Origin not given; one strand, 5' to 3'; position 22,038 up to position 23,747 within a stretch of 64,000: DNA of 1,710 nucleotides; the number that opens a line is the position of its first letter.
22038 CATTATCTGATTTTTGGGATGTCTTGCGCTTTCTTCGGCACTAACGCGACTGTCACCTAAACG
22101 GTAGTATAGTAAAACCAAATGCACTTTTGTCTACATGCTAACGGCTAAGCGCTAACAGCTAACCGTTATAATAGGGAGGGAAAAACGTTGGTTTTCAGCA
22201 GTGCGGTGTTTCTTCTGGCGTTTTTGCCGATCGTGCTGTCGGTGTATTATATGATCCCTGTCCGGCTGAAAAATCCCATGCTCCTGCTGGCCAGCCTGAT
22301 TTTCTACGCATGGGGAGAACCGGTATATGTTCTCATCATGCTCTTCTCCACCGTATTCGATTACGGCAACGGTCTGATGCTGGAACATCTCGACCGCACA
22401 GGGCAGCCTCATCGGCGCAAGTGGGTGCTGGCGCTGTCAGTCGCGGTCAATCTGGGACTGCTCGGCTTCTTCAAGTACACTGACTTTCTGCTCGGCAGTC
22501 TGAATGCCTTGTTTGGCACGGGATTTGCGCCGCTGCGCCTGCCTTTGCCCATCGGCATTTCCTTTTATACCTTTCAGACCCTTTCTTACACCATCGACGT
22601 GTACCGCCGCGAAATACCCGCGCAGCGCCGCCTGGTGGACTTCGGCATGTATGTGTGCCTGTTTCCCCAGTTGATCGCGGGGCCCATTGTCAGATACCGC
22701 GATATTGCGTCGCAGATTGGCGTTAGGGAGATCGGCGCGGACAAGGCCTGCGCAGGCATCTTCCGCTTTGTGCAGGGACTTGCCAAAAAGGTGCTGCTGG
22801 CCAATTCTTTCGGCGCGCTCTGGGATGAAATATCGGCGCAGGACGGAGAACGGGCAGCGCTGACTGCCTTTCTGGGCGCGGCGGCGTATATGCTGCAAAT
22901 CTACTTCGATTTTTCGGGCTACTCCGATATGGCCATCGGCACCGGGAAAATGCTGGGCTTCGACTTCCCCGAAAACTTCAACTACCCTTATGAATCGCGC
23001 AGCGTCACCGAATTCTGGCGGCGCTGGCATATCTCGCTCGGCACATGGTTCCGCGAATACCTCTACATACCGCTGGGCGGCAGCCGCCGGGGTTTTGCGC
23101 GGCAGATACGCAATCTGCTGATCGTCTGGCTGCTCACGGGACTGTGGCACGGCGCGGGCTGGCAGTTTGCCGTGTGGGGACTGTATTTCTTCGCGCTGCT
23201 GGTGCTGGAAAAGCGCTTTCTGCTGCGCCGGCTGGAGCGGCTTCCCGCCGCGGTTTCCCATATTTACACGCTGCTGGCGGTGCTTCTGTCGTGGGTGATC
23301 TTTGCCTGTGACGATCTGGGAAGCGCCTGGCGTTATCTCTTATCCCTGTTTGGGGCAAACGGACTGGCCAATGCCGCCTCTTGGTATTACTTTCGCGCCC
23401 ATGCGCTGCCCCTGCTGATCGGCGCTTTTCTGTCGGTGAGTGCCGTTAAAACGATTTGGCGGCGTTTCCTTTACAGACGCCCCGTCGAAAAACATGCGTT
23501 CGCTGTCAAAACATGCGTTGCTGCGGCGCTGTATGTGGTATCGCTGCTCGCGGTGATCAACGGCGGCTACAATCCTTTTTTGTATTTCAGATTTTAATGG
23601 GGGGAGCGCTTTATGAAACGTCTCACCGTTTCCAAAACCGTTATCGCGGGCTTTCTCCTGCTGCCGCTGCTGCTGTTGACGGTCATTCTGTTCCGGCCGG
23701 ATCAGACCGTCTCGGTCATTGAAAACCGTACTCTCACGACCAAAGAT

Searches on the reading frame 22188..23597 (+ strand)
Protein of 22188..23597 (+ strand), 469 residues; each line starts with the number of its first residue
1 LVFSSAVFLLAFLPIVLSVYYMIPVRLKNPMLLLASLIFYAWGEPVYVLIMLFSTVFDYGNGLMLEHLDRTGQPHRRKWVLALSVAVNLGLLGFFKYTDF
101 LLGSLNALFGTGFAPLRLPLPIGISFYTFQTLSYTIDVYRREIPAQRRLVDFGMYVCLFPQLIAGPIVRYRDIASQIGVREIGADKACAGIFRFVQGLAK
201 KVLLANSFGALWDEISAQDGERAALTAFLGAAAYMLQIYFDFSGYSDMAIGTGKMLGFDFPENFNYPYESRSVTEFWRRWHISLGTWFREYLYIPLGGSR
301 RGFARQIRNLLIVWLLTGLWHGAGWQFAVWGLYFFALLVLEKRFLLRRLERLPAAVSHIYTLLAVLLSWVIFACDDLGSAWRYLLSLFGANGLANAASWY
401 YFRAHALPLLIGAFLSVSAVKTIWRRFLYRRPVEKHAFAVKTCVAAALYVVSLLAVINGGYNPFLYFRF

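Call 15: search_protein_families(library=ncbifam, proteins=[window:22188-23597:+])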
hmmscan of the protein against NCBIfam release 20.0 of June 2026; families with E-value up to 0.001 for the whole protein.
window:22188-23597:+ (469 aa): 1 family
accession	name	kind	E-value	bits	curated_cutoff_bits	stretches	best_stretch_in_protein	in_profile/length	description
TIGR04091.1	LTA_dltB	equivalog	6.1e-45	154.1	375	1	7-372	11-376/380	D-alanyl-lipoteichoic acid biosynthesis protein DltB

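Call 68: find_encoding_contigs(protein=window:22188-23597:+, flank=1200, max_places=10)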
Protein window:22188-23597:+ (469 aa): 4 contigs read that carry it; 4 places shown.
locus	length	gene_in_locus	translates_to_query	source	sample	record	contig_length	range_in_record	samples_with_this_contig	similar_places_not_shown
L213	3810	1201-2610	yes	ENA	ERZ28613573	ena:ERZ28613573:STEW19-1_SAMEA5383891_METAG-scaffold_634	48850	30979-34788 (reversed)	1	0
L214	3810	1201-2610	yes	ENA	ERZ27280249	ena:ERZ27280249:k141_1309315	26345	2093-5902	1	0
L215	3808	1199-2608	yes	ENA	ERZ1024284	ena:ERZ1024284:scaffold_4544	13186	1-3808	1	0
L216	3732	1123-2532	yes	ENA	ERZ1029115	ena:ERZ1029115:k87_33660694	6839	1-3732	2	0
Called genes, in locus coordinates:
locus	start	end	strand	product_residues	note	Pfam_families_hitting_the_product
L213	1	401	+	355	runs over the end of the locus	PF01841:Transglut_core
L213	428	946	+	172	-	PF14270:DUF4358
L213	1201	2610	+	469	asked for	PF03062:MBOAT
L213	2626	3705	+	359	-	PF16822:ALGX, PF14286:DHHW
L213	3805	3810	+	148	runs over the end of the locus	PF24585:YunG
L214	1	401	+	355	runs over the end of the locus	PF01841:Transglut_core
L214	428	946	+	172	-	PF14270:DUF4358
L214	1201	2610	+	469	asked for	PF03062:MBOAT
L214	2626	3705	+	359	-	PF16822:ALGX, PF14286:DHHW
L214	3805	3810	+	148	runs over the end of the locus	PF24585:YunG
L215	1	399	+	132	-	?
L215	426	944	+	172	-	PF14270:DUF4358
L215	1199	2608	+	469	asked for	PF03062:MBOAT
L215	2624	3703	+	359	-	PF16822:ALGX, PF14286:DHHW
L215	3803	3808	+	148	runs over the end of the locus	PF24585:YunG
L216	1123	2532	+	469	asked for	PF03062:MBOAT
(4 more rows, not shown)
